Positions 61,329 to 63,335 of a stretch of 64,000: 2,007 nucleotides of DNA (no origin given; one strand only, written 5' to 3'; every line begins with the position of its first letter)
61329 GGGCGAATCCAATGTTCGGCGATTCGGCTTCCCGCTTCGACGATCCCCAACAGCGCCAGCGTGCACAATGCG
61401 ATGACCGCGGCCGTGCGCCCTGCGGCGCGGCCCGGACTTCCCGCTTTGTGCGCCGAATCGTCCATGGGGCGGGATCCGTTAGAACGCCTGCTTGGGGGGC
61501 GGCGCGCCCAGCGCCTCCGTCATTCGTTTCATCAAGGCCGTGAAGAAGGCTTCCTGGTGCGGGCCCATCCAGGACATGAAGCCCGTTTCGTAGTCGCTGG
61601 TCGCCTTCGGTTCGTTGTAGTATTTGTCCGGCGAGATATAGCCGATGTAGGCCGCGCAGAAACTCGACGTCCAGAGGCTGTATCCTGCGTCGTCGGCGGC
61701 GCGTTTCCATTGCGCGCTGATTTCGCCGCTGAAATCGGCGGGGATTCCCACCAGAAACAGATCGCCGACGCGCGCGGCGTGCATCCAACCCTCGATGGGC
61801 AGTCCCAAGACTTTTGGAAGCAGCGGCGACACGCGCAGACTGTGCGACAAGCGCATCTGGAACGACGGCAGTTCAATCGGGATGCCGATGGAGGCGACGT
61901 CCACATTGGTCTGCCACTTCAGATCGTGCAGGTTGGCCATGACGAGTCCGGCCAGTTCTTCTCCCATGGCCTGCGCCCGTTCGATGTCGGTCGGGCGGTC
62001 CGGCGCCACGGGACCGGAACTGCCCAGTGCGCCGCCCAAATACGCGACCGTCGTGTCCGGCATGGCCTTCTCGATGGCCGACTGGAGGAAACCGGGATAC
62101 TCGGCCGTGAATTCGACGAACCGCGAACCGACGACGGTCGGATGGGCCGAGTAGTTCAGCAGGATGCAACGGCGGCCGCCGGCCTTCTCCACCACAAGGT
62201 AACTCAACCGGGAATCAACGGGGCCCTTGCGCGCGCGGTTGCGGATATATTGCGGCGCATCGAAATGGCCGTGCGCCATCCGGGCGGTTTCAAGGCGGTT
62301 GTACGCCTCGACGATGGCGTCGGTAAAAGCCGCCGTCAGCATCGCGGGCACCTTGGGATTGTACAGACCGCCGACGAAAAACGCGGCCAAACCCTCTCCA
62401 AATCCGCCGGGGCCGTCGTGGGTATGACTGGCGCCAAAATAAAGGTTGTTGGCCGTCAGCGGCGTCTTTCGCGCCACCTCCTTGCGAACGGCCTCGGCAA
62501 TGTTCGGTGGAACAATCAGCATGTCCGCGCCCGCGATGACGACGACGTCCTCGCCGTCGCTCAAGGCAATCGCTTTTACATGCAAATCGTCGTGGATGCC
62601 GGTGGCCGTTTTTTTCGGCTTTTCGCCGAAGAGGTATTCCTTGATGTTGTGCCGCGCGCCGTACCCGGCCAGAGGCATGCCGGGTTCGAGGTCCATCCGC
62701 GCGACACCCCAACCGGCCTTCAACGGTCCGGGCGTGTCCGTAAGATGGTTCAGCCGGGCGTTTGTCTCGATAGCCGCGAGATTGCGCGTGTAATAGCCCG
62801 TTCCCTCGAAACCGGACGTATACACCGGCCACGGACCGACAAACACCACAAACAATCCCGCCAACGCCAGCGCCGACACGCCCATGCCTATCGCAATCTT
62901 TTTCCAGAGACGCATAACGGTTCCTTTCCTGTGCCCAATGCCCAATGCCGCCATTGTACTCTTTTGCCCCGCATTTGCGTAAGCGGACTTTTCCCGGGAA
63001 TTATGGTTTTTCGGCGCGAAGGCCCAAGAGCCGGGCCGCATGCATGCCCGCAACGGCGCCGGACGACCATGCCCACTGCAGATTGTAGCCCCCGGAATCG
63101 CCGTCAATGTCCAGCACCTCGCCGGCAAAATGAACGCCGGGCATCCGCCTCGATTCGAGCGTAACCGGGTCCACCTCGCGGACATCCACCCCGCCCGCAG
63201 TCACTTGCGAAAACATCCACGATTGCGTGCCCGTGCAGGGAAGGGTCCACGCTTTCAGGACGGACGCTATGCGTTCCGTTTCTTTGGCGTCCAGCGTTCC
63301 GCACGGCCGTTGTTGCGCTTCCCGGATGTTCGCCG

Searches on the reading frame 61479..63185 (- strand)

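Call 54: search_protein_families(library=pfam, proteins=[window:61479-63185:-], max_evalue=0.00001)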
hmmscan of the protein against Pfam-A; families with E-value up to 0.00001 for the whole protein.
window:61479-63185:- (568 aa): 1 family
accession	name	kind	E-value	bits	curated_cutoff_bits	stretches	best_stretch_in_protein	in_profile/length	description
PF04734.18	Ceramidase_alk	-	6.2e-09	35.5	32.1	1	189-319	24-158/509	Neutral/alkaline non-lysosomal ceramidase, N-terminal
